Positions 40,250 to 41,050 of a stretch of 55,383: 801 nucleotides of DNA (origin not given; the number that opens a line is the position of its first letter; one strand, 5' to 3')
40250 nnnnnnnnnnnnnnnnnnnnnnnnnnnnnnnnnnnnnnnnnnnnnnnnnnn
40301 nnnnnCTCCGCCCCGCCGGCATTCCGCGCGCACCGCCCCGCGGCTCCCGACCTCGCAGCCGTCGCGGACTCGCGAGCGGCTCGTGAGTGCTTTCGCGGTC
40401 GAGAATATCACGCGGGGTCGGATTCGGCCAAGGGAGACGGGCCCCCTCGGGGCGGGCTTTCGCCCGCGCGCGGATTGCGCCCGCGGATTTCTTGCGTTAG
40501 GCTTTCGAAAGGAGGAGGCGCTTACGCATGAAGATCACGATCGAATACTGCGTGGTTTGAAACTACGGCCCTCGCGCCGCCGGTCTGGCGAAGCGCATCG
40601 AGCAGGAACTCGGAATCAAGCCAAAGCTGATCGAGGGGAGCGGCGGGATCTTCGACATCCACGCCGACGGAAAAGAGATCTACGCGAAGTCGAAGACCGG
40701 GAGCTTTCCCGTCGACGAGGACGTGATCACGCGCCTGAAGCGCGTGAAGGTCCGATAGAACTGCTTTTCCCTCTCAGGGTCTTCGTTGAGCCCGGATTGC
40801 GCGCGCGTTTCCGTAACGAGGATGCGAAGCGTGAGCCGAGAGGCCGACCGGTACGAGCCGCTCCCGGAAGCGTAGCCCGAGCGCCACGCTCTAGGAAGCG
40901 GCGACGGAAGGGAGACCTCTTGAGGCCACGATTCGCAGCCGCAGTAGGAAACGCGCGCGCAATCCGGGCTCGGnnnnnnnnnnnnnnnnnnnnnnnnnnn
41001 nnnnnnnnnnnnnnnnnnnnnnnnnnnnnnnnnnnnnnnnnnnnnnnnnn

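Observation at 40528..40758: Hidden SelW/Rdx-type selenoprotein gene with in-frame UGA and SECIS-like hairpin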

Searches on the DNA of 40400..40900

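Call 7: search_rna_families(source=window, start=40400, end=40900, threshold=evalue, max_evalue=10, show_alignments=3)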
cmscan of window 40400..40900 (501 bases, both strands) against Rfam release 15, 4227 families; matches with E-value up to 10: 1.
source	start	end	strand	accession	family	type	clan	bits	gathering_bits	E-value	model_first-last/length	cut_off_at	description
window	40780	40812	+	RF02136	HTT-AS1_3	Gene; lncRNA;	-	12.6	70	6.9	1-60/60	no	HTT antisense RNA 1 conserved region 3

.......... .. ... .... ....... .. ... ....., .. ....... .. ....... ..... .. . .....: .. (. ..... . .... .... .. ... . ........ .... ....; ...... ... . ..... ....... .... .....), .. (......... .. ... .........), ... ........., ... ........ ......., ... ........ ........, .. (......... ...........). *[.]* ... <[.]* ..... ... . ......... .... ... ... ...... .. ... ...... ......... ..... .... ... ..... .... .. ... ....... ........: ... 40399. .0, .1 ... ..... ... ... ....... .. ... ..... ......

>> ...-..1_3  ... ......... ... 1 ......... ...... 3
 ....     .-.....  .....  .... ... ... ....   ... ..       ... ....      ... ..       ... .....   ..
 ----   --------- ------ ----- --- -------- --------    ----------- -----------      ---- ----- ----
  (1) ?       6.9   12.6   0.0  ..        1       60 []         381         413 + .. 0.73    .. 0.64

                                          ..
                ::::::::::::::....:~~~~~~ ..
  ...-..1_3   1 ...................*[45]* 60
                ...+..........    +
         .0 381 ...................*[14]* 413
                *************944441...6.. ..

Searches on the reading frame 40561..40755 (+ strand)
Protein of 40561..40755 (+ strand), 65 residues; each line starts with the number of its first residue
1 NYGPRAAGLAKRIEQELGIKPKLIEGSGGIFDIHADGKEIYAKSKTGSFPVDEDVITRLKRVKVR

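Call 53: search_protein_representatives(protein=window:40561-40755:+)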
Query: 65 residues. Proteins with E-value up to 0.001 (for the whole library): 177; up to 1e-10: 2; up to 1e-30: 0. The best 150 are listed.
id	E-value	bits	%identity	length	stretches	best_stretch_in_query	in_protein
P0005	1.6e-11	59.8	55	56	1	10-62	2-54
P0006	7.4e-11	57.7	50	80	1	1-60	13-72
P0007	2.9e-10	55.9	45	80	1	1-62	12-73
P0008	8.9e-10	54.3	48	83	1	1-62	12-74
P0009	3.5e-09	52.5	53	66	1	1-59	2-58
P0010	6.3e-09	51.7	66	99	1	1-44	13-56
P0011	7.7e-09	51.4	57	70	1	9-59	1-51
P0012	8.8e-09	51.2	43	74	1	1-60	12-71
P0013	1.1e-08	50.9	56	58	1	10-62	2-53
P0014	1.4e-08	50.6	45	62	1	4-61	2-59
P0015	2.6e-08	49.7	42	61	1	4-60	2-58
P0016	3.9e-08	49.2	44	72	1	2-55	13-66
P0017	4.3e-08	49.0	45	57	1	10-60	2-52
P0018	5.7e-08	48.6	45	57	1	9-61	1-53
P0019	5.8e-08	48.6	43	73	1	1-60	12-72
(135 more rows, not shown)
